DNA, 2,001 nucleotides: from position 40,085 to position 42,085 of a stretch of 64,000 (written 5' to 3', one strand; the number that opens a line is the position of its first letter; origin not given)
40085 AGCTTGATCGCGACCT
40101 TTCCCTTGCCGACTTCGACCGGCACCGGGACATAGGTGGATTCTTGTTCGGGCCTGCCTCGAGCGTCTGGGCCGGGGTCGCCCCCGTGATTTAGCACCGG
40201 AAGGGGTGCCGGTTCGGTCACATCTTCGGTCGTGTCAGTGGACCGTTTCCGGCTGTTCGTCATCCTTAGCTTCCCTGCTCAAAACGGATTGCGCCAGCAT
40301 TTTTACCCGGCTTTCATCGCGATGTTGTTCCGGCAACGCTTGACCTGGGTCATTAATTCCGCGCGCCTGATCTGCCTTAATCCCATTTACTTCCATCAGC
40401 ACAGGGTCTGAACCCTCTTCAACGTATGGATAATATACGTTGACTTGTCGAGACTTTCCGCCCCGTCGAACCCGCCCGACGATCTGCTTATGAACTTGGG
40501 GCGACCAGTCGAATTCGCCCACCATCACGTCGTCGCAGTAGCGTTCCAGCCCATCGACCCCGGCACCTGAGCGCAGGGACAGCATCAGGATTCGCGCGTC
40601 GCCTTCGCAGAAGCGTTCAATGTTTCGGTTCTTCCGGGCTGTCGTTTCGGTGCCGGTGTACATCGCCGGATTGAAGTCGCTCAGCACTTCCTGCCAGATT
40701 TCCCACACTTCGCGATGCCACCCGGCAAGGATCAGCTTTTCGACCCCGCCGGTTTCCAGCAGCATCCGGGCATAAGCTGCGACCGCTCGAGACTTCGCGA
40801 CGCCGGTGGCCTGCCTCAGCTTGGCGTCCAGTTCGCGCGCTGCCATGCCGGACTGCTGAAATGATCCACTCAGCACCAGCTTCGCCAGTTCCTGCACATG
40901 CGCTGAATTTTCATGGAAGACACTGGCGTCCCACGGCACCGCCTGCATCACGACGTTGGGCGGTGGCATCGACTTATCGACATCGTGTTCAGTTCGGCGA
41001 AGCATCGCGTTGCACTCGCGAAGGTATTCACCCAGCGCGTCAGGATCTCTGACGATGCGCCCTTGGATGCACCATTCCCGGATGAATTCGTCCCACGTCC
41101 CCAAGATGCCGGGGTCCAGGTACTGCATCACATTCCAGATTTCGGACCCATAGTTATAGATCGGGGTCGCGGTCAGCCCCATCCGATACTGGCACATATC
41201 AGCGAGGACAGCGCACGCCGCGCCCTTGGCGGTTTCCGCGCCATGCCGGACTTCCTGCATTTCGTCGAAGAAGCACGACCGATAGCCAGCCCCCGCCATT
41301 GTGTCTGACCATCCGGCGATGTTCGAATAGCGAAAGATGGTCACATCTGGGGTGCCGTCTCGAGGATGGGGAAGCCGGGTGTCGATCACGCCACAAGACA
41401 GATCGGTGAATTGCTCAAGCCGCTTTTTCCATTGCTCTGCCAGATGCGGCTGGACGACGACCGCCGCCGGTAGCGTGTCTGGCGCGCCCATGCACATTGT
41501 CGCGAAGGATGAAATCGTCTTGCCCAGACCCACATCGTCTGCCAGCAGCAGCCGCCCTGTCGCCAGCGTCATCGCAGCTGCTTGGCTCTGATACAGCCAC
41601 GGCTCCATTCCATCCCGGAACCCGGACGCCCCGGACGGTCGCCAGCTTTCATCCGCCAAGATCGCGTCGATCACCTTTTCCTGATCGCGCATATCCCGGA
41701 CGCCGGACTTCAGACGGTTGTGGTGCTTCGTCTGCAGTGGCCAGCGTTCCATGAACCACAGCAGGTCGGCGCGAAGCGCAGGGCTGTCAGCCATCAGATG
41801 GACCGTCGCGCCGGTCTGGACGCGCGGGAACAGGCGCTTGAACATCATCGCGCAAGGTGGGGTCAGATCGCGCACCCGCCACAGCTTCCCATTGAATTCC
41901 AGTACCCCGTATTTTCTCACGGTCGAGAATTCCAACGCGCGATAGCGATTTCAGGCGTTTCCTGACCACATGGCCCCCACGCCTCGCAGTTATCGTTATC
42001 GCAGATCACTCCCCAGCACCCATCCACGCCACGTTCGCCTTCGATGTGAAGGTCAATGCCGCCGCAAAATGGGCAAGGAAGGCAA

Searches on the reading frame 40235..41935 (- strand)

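Call 61: search_protein_families(library=pfam, proteins=[window:40235-41935:-], max_evalue=0.001)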
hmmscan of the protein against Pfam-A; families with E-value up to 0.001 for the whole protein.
window:40235-41935:- (566 aa): 2 families
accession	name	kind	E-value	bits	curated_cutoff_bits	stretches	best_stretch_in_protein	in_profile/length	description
PF00176.29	SNF2-rel_dom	-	3.2e-18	66.3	24.9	1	129-336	20-242/290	SNF2-related domain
PF04851.21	ResIII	-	0.00013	22.3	22.5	0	115-258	7-162/164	Type III restriction enzyme, res subunit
